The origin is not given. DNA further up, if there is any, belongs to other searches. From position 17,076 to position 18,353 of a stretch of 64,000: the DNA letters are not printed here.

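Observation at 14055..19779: UbiA / HAD phosphatase / GtrA / two GT-C-like proteins: a possible polyprenyl-phospho-pentose donor pathway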

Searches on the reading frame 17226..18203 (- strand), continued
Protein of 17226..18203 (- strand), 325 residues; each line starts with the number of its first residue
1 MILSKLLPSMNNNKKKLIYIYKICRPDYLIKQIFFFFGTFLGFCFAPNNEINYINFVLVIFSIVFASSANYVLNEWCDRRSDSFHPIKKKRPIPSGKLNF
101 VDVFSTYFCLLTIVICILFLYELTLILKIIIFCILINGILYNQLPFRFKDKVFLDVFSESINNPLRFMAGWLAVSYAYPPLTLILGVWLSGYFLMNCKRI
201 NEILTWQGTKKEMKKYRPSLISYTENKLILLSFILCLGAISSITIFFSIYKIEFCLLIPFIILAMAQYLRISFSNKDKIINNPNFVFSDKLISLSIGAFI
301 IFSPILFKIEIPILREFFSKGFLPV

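Call 13: find_encoding_contigs(protein=P0049, flank=8000, max_places=1)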
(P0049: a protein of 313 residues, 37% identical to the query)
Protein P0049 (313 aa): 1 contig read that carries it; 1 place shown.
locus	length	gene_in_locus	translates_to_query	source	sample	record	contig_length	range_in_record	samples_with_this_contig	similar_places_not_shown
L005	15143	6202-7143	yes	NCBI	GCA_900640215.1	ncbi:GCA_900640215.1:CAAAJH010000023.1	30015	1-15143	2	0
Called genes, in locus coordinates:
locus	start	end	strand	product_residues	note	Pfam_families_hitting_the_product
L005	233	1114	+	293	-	-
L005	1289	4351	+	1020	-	PF12951:PATR, PF03797:Autotransporter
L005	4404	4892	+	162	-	PF06983:3-dmu-9_3-mt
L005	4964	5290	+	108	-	-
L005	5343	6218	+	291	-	PF13489:Methyltransf_23, PF08241:Methyltransf_11 (weak), PF08242:Methyltransf_12 (weak)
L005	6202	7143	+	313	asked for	PF01040:UbiA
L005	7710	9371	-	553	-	-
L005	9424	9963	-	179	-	PF04343:DUF488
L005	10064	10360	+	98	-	-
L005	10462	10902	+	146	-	-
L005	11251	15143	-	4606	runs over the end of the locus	PF19116:DUF5801, PF17803:Cadherin_4 (faint), PF19116:DUF5801 (weak), PF00353:HemolysinCabind (weak)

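Call 14: find_encoding_contigs(protein=P0056, flank=8000, max_places=1)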
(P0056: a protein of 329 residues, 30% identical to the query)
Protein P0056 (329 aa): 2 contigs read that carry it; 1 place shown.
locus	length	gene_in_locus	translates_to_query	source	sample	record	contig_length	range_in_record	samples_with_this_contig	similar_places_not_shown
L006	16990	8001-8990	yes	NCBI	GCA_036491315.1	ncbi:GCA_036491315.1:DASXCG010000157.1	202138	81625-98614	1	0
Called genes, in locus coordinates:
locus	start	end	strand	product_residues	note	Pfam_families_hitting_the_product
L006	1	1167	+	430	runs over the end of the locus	PF13620:CarboxypepD_reg (weak)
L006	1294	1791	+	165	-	PF13664:DUF4149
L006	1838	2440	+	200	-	-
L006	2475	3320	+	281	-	PF02517:Rce1-like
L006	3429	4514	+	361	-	PF06071:YchF-GTPase_C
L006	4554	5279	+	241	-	PF02535:Zip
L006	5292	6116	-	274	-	PF00535:Glycos_transf_2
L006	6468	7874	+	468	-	-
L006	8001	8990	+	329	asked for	PF01040:UbiA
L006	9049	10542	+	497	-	PF20604:DUF6798 (faint)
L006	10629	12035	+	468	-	PF00672:HAMP (weak), PF00989:PAS (faint), PF08448:PAS_4, PF13426:PAS_9 (weak), PF13581:HATPase_c_2 (weak), PF02518:HATPase_c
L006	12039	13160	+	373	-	PF02702:KdpD, PF00582:Usp (weak)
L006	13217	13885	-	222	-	PF13489:Methyltransf_23, PF01209:Ubie_methyltran, PF13847:Methyltransf_31, PF08241:Methyltransf_11, PF08242:Methyltransf_12, PF13649:Methyltransf_25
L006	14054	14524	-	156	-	PF22746:SHOCT-like_DUF2089-C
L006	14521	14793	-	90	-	-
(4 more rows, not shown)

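Call 33: search_solved_structures(query=A3, max_evalue=1, show_alignments=1)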
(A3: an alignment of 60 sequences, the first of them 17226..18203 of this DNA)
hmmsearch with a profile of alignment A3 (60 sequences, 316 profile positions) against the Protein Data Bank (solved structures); distinct sequences matched with E-value up to 1: 9.
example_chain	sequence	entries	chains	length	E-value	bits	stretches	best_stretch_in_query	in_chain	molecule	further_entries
8j8j_D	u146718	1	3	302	1.6e-28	102.8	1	9-239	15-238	Decaprenyl-phosphate phosphoribosyltransferase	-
8j8k_A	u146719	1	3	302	3.5e-18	68.9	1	9-239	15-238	Decaprenyl-phosphate phosphoribosyltransferase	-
4tq3_A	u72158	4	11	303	6.6e-12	48.2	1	10-264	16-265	Prenyltransferase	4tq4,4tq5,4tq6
6m31_A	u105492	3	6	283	2.8e-08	36.3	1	4-132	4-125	Digeranylgeranylglyceryl phosphate synthase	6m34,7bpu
9sau_C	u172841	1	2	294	5.2e-07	32.1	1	28-143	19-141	Chlorophyll a synthase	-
9sas_C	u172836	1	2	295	5.3e-07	32.1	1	28-143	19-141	Chlorophyll a synthase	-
4od4_A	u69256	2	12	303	0.0091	18.2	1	12-132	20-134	4-hydroxybenzoate octaprenyltransferase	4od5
8ubw_A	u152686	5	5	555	0.88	11.7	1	212-296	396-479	Heme transporter FLVCR1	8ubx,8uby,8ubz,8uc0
8qcs_A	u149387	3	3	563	0.91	11.6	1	212-296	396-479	Heme transporter FLVCR1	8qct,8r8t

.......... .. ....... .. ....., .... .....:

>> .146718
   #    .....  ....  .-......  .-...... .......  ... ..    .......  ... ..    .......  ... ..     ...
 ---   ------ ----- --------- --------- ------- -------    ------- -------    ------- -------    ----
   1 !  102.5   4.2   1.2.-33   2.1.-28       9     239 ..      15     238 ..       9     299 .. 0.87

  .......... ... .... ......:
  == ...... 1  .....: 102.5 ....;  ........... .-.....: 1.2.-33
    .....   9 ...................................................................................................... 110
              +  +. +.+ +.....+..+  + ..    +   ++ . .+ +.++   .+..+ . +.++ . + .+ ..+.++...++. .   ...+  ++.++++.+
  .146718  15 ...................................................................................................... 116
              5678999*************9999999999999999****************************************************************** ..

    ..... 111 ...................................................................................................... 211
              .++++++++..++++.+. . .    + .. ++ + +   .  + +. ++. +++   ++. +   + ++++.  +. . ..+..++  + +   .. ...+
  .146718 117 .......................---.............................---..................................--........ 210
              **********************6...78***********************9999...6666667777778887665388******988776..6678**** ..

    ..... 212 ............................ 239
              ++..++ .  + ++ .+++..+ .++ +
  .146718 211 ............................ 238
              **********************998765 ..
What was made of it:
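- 17226..18203 (-): UbiA-superfamily membrane enzyme (325 aa). Predicted polyprenyl-phosphate 5-phosphoribosyltransferase (PPPRS/DPPRS-like) of an uncharacterised clade with an invariant 'NE' motif. The family profile scores 103 bits against Rv3806c and at most 48 bits against prenyltransferase structures (call 33).
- On Canonical UbiA aromatic or isoprenoid prenyltransferases (UbiA, MenA, ChlG, HPT, DGGGPS): Profile scores are 18-48 bits against 103 bits for DPPRS (call 33).
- Other UbiA-superfamily structures score less: AfUbiA 48, DGGGPS 36, ChlG 32, UbiA 18 bits (call 33). Profile scores to UbiA, ChlG and DGGGPS structures are far lower than to DPPRS (call 33).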

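Call 39: find_related_loci(query=A3, collection=genome_contigs, flank=10000)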
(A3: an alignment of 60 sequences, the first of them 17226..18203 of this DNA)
Query A3 (325 aa) in genome_contigs; peptide patterns used: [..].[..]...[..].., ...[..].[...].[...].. (x = any residue, [..] = any of these).
600 stretches matched a pattern (row limit reached: there are more); 590 encode a relative of the query (tblastn E <= 1e-3); the best 80 are kept; 80 distinct loci.
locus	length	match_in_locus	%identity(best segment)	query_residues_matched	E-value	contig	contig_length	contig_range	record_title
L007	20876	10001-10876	36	22-314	1e-53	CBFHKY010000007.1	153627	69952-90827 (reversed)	MAG: Pseudomaricurvus sp. isolate AGTU_289_bin_14_strict genome assembly, contig: AGTU_289_bin_14_strict_c7, whole genom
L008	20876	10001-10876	36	22-314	2e-50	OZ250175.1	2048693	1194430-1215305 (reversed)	MAG: Nitrosomonadaceae bacterium isolate 7da9c405-2c67-4caa-9b72-5bbf7b91a332 genome assembly, chromosome: 1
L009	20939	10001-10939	36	4-323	7e-49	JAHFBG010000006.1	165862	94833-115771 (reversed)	MAG: Candidatus Melainabacteria bacterium isolate nzgw193 NODE_62_length_165863_cov_15.797384, whole genome shotgun sequ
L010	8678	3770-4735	36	5-324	4e-48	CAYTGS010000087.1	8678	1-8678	MAG TPA_asm: uncultured Roseburia sp. isolate SRP222552_co1_94 genome assembly, contig: NODE_8271_length_8678_cov_30.879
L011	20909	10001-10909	34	22-325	1e-47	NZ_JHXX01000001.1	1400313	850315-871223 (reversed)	Butyrivibrio sp. MC2021 T359DRAFT_scaffold00001.1_C, whole genome shotgun sequence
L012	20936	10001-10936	34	13-325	7e-48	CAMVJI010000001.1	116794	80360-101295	MAG TPA_asm: uncultured Butyrivibrio sp. isolate SRR8387717_bin.7_metaWRAP_v1.3_MAG genome assembly, contig: ERZ14209541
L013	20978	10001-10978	32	3-325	2e-47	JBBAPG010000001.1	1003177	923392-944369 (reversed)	MAG: Polaromonas sp. isolate EUL_161 ctg1-EUL_161, whole genome shotgun sequence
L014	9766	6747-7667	33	22-325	2e-47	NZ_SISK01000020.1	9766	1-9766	Paracoccus subflavus strain GY0581 NODE_20_length_9766_cov_6.409642, whole genome shotgun sequence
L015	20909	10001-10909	34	22-324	1e-47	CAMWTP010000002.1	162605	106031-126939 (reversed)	MAG TPA_asm: uncultured Lachnospiraceae bacterium isolate SRR14411321_bin.4_metawrap_v1.3_MAG genome assembly, contig: N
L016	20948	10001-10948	34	10-324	2e-47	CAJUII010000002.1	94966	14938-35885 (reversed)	MAG TPA_asm: uncultured Lachnospiraceae bacterium isolate MGBC140159 genome assembly, contig: MGBC140159.2, whole genome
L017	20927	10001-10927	33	8-317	2e-47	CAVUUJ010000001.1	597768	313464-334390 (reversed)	MAG: uncultured bacterium isolate MFD03804.bin.3.367 genome assembly, contig: contig_23521, whole genome shotgun sequenc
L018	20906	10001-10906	37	22-323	5e-47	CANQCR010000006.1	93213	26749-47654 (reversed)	MAG: uncultured Bacilli bacterium isolate Lapin-004__bin25 genome assembly, contig: Lapin-004__NODE_214_length_93213_cov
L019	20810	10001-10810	34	22-292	4e-47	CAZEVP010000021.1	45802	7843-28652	MAG TPA_asm: uncultured Verrucomicrobiaceae bacterium isolate SRP344714_co1_108 genome assembly, contig: NODE_1677_lengt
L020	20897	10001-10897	39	22-320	9e-47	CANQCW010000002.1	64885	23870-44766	MAG: uncultured Clostridia bacterium isolate Lapin-007__bin23 genome assembly, contig: Lapin-007__NODE_84_length_64885_c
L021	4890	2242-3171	34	15-325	1e-46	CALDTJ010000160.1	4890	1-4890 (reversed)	MAG: uncultured Saprospiraceae bacterium isolate L3_Bin_Bin_39_1 genome assembly, contig: c_000001292388, whole genome s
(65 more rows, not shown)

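Call 56: search_protein_families(library=pfam, alignment_id=A4, max_evalue=0.001)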
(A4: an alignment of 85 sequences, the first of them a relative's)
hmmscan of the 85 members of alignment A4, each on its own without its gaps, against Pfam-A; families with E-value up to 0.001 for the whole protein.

A. member 1, L007:10896-11825:+ (310 aa): 7 families
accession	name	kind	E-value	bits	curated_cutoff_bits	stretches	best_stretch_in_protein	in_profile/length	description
PF13489.12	Methyltransf_23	-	5.1e-25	88.5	27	1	96-249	7-161/164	Methyltransferase domain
PF08242.18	Methyltransf_12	-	4.9e-10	40.5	30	1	117-203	1-98/98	Methyltransferase domain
PF08241.18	Methyltransf_11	-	1.8e-09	38.5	21.2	1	117-204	1-94/95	Methyltransferase domain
PF13847.12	Methyltransf_31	-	2.5e-07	30.9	27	1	112-210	3-114/145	Methyltransferase domain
PF13649.12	Methyltransf_25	-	2e-06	28.8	27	1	117-201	2-97/97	Methyltransferase domain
PF05219.18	DREV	-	2.2e-05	24.2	26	1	106-208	88-191/265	DREV methyltransferase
PF08003.17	Methyltransf_9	-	0.00052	19.5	23.8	1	112-218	115-230/315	Protein of unknown function (DUF1698)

B. families by the number of members that match (of 85 scanned): 68 families (the first 25 are shown)
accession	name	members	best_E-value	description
PF00702.32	Hydrolase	27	1.6e-26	haloacid dehalogenase-like hydrolase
PF13419.12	HAD_2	24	8.6e-18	Haloacid dehalogenase-like hydrolase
PF13242.12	Hydrolase_like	23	1.5e-12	HAD-hyrolase-like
PF12710.13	HAD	14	1.1e-36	haloacid dehalogenase-like hydrolase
PF04138.20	GtrA_DPMS_TM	6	2.9e-25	GtrA/DPMS, transmembrane domain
PF00834.25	Ribul_P_3_epim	5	2.7e-73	Ribulose-phosphate 3 epimerase family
PF03193.22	RsgA_GTPase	5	1.1e-53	RsgA GTPase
PF13489.12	Methyltransf_23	5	1.8e-26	Methyltransferase domain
PF08241.18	Methyltransf_11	5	5.4e-26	Methyltransferase domain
PF13847.12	Methyltransf_31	5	8.5e-22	Methyltransferase domain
PF08242.18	Methyltransf_12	5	7.5e-19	Methyltransferase domain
PF16745.11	RsgA_N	5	1.2e-17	RsgA N-terminal domain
PF01926.29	MMR_HSR1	5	7.5e-08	50S ribosome-binding GTPase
PF00005.33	ABC_tran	5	9.6e-06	ABC transporter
PF02421.24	FeoB_N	5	3.1e-05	Ferrous iron transport protein B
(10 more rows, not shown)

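Call 57: search_protein_families(library=pfam, alignment_id=A5, max_evalue=0.01)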
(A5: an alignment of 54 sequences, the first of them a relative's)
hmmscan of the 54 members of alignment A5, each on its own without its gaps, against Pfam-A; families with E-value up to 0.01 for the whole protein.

A. member 1, L007:8531-9889:+ (453 aa): 0 families

B. families by the number of members that match (of 54 scanned): 26 families (the first 25 are shown)
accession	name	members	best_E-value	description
PF13231.12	PMT_2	13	5.5e-15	Dolichyl-phosphate-mannose-protein mannosyltransferase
PF19510.5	DUF6044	5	4.9e-163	Protein of unknown function (DUF6044)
PF09594.16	GT87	4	2.5e-14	Glycosyltransferase family 87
PF01757.29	Acyl_transf_3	2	2.1e-30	Acyltransferase domain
PF00916.26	Sulfate_transp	1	2.8e-65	Sulfate permease family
PF00535.33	Glycos_transf_2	1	6.2e-41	Glycosyl transferase family 2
PF03062.24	MBOAT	1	2.4e-27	MBOAT, membrane-bound O-acyltransferase family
PF09913.15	DUF2142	1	1.2e-19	Predicted membrane protein (DUF2142)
PF13472.12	Lipase_GDSL_2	1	3.6e-14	GDSL-like Lipase/Acylhydrolase family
PF01740.26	STAS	1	4.5e-14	STAS domain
PF13641.12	Glyco_tranf_2_3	1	2.2e-11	Glycosyltransferase like family 2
PF02366.24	PMT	1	1e-09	Dolichyl-phosphate-mannose-protein mannosyltransferase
PF10111.15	Glyco_tranf_2_2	1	2.3e-09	Glycosyltransferase like family 2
PF13813.11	MBOAT_2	1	1.9e-08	Membrane bound O-acyl transferase family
PF00657.28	Lipase_GDSL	1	6e-07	GDSL-like Lipase/Acylhydrolase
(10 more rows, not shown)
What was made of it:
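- The frequent GT-C neighbours fit a polyprenyl-P-sugar product (call 57). The conserved neighbours are HAD, GT-C-type and GtrA genes (calls 56, 57).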

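Call 68: search_protein_families(library=ncbifam, alignment_id=A7, max_evalue=0.01)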
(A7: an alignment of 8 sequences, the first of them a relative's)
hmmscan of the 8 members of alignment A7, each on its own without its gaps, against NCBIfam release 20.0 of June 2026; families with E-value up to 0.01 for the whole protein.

A. member 1, L007:11821-12480:+ (220 aa): 9 families
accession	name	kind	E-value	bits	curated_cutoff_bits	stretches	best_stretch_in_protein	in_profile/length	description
TIGR01490.1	HAD-SF-IB-hyp1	subfamily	2e-37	129.4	98.3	1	9-206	2-201/202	HAD-IB family hydrolase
NF052360.1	HolPasePseu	equivalog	2.1e-22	79.9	280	1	8-219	3-215/218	histidinol-phosphatase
TIGR01488.1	HAD-SF-IB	subfamily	3.4e-21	76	45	1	10-195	3-177/177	HAD-IB family phosphatase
NF052359.1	HolPaseNeis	equivalog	5.4e-16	59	400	1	71-219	66-218/221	histidinol-phosphatase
TIGR01545.1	YfhB_g-proteo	equivalog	1.7e-07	31.2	259.25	1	7-205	6-204/210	phosphatidylglycerophosphatase C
TIGR00338.1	serB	equivalog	2.5e-05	24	144.15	1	99-199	91-191/219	phosphoserine phosphatase SerB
NF010109.0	PRK13582.1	equivalog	2.6e-05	24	133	1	102-210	77-178/205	bifunctional phosphoserine phosphatase/homoserine phosphotransferase ThrH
NF006088.0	PRK08238.1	equivalog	0.0032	16.2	351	0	93-144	73-125/482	UbiA family prenyltransferase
TIGR00099.1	Cof-subfamily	subfamily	0.0094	15.6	137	0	95-138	18-61/256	Cof-type HAD-IIB family hydrolase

B. families by the number of members that match (of 8 scanned): 13 families
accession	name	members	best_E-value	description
TIGR01490.1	HAD-SF-IB-hyp1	8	1.8e-41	HAD-IB family hydrolase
NF052360.1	HolPasePseu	8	6.9e-28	histidinol-phosphatase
TIGR01488.1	HAD-SF-IB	8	1.8e-24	HAD-IB family phosphatase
NF052359.1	HolPaseNeis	8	8.9e-22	histidinol-phosphatase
NF006088.0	PRK08238.1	7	1.7e-12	UbiA family prenyltransferase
TIGR01545.1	YfhB_g-proteo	7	1e-11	phosphatidylglycerophosphatase C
TIGR00338.1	serB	7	1.3e-08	phosphoserine phosphatase SerB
TIGR01491.1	HAD-SF-IB-PSPlk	5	9.5e-08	phosphoserine phosphatase-like hydrolase, archaeal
NF010109.0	PRK13582.1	3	1.8e-05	bifunctional phosphoserine phosphatase/homoserine phosphotransferase ThrH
NF008350.0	PRK11133.1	2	0.00027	phosphoserine phosphatase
TIGR01489.1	DKMTPPase-SF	2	0.001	MtnX-like HAD-IB family phosphatase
TIGR02137.1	HSK-PSP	1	0.0041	bifunctional phosphoserine phosphatase/homoserine phosphotransferase ThrH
TIGR00099.1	Cof-subfamily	1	0.0094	Cof-type HAD-IIB family hydrolase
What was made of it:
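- Those match the fused HAD domain of NF006088 (call 68).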

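Call 69: search_protein_families(library=ncbifam, alignment_id=A3, max_evalue=0.001)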
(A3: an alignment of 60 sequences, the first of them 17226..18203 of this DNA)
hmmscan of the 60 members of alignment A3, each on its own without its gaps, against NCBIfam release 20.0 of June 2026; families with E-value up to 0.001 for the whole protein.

A. member 1, window:17226-18203:- (325 aa): 14 families
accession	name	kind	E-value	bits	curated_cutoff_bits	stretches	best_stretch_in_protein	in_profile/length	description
NF008977.0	PRK12324.1-2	equivalog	5.9e-23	81.7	234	1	17-303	2-285/297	decaprenyl-phosphate phosphoribosyltransferase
NF008978.0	PRK12324.1-4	equivalog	7.9e-15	54.6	207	1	20-239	35-242/322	decaprenyl-phosphate phosphoribosyltransferase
NF006088.0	PRK08238.1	equivalog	1e-14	54.1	351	1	10-245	185-408/482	UbiA family prenyltransferase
TIGR01473.1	cyoE_ctaB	equivalog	3.4e-11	43.4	210.3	1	35-294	15-272/281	heme o synthase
NF008976.0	PRK12324.1-1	equivalog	2.4e-10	40.3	474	1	20-250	21-240/306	decaprenyl-phosphate phosphoribosyltransferase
NF009516.0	PRK12875.1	equivalog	1e-09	37.9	205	1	9-189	9-186/292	prenyltransferase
NF005742.0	PRK07566.1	equivalog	3.6e-07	29.6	313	1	65-155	77-163/315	chlorophyll synthase ChlG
TIGR01476.1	chlor_syn_BchG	subfamily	8.6e-07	28.7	212.3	1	70-175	54-157/283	(bacterio)chlorophyll synthase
NF009523.0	PRK12884.1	equivalog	1.3e-06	27.8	269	1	20-265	7-239/279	prenyltransferase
NF041586.1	MqnP_DT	exception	3.8e-05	23.5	430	1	39-191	19-169/277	menaquinone biosynthesis prenyltransferase MqnP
TIGR01474.1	ubiA_proteo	equivalog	4.4e-05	23.1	275.45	1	19-130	3-118/282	4-hydroxybenzoate octaprenyltransferase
NF003349.0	PRK04375.1-2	equivalog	0.00017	20.9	246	1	38-142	43-147/318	heme o synthase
NF035940.1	prenyl_rel_EboC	equivalog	0.00036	20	250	1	49-143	34-124/292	UbiA-like protein EboC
NF009521.0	PRK12882.1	equivalog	0.00036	19.8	296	1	39-143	24-124/280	geranylgeranylglycerol-phosphate geranylgeranyltransferase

B. families by the number of members that match (of 60 scanned): 36 families (the first 25 are shown)
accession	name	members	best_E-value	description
NF008977.0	PRK12324.1-2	60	1.2e-31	decaprenyl-phosphate phosphoribosyltransferase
NF006088.0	PRK08238.1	60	6.7e-29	UbiA family prenyltransferase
NF008976.0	PRK12324.1-1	60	8.2e-28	decaprenyl-phosphate phosphoribosyltransferase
NF008978.0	PRK12324.1-4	60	1.1e-27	decaprenyl-phosphate phosphoribosyltransferase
NF009523.0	PRK12884.1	58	5.4e-16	prenyltransferase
NF009516.0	PRK12875.1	58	1.6e-10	prenyltransferase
NF005742.0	PRK07566.1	56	1.1e-12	chlorophyll synthase ChlG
TIGR01473.1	cyoE_ctaB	55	2.8e-12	heme o synthase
TIGR01476.1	chlor_syn_BchG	52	2.9e-13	(bacterio)chlorophyll synthase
NF035940.1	prenyl_rel_EboC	45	1e-09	UbiA-like protein EboC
NF009521.0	PRK12882.1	43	2.4e-07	geranylgeranylglycerol-phosphate geranylgeranyltransferase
TIGR01474.1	ubiA_proteo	42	3.3e-10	4-hydroxybenzoate octaprenyltransferase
NF009525.0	PRK12887.1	41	2.7e-10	homogentisate phytyltransferase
TIGR01475.1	ubiA_other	39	7.7e-09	UbiA-like polyprenyltransferase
NF003348.0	PRK04375.1-1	32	5.8e-09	heme o synthase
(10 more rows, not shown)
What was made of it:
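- All 60 family members match the DPPRS and HAD-UbiA fusion models, and these give the best E-values (call 69).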
